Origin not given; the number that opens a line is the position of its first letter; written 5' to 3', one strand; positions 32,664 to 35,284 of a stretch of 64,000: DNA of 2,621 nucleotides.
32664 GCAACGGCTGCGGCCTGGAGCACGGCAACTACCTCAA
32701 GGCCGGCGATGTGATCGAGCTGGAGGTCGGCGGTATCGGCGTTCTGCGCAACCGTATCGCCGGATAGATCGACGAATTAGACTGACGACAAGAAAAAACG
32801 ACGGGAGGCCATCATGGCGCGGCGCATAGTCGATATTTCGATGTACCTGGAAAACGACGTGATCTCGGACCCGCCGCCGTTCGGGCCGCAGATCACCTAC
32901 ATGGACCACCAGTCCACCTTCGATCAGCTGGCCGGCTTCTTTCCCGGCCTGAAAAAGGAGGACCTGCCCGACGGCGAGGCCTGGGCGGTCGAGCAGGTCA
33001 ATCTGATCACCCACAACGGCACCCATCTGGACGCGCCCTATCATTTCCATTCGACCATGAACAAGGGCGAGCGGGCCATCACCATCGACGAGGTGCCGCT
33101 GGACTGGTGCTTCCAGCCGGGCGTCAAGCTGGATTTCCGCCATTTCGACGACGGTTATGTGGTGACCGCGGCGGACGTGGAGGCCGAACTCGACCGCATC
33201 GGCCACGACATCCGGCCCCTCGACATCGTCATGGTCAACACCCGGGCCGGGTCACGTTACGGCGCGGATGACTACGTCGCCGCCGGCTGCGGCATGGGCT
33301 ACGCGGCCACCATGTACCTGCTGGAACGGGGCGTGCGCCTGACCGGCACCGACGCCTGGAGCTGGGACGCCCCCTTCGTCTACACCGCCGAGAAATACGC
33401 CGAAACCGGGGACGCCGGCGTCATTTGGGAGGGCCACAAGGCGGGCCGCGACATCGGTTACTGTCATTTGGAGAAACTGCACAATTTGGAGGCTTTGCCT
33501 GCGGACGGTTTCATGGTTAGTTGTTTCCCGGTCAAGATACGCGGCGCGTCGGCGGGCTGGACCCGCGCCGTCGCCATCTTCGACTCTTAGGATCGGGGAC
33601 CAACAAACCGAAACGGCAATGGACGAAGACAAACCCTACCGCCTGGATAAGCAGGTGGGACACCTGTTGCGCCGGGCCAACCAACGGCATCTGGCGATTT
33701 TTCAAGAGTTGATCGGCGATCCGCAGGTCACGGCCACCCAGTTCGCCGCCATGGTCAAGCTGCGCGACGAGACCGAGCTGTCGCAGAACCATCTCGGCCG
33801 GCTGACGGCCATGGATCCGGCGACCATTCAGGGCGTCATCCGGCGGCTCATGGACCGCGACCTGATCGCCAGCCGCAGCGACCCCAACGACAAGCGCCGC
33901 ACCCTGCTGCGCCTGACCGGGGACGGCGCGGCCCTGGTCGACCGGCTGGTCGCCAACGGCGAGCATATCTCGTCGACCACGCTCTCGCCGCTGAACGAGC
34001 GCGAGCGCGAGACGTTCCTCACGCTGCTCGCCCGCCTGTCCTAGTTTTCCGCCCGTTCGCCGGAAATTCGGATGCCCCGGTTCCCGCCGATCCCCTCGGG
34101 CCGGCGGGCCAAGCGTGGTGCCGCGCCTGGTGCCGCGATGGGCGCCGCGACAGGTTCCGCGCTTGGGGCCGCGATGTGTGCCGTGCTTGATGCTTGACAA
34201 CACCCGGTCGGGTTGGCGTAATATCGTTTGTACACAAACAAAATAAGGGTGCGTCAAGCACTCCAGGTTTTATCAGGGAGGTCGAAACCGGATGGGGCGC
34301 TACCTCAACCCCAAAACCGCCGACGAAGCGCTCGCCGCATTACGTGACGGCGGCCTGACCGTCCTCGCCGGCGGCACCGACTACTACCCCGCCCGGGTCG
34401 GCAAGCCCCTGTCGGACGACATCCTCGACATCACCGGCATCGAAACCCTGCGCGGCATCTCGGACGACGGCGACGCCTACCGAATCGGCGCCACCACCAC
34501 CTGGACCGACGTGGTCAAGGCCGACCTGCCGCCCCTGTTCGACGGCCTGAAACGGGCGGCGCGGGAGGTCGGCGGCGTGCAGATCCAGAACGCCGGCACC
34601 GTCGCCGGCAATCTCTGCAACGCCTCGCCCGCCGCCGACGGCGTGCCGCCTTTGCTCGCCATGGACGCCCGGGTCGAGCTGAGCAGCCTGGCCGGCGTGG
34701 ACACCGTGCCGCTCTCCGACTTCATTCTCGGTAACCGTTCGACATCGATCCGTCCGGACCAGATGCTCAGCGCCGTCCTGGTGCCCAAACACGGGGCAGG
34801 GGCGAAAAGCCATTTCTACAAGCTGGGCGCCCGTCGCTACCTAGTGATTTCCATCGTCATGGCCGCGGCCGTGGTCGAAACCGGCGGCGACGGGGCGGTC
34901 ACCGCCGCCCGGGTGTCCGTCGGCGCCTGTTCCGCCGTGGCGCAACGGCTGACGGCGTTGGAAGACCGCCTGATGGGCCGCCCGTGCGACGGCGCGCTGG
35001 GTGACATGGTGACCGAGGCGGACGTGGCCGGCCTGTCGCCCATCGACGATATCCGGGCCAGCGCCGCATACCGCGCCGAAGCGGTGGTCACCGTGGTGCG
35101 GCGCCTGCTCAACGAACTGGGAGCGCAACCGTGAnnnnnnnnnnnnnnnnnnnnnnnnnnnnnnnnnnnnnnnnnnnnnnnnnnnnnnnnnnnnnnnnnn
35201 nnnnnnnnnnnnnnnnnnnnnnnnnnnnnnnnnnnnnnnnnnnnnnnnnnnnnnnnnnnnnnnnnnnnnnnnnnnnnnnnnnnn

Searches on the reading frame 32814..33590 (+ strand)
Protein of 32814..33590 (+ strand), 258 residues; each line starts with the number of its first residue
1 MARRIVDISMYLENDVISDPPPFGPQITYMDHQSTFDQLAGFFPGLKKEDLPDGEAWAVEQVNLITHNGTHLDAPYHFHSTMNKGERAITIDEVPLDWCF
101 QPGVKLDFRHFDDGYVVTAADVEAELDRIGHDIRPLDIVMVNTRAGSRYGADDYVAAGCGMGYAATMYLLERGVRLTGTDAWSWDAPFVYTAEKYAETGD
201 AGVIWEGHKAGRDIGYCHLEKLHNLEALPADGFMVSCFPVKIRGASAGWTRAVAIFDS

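Call 41: search_protein_families(library=pfam, proteins=[window:32814-33590:+], max_evalue=0.001)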
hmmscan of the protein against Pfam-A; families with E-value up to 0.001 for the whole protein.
window:32814-33590:+ (258 aa): 1 family
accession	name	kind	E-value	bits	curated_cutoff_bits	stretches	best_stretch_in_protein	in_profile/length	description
PF04199.19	Cyclase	-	6.8e-36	124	23.1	1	6-186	1-142/142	Putative cyclase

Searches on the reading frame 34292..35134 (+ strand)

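Call 41: search_protein_families(library=pfam, proteins=[window:34292-35134:+], max_evalue=0.001)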
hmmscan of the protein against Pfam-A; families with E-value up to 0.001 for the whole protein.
window:34292-35134:+ (280 aa): 2 families
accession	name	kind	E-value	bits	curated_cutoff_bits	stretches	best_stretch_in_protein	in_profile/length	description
PF00941.27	FAD_binding_5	-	3.2e-37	128.4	27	1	3-166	4-169/170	FAD binding domain in molybdopterin dehydrogenase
PF03450.22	CO_deh_flav_C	-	2.5e-15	56.9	25.5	1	175-275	2-101/102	CO dehydrogenase flavoprotein C-terminal domain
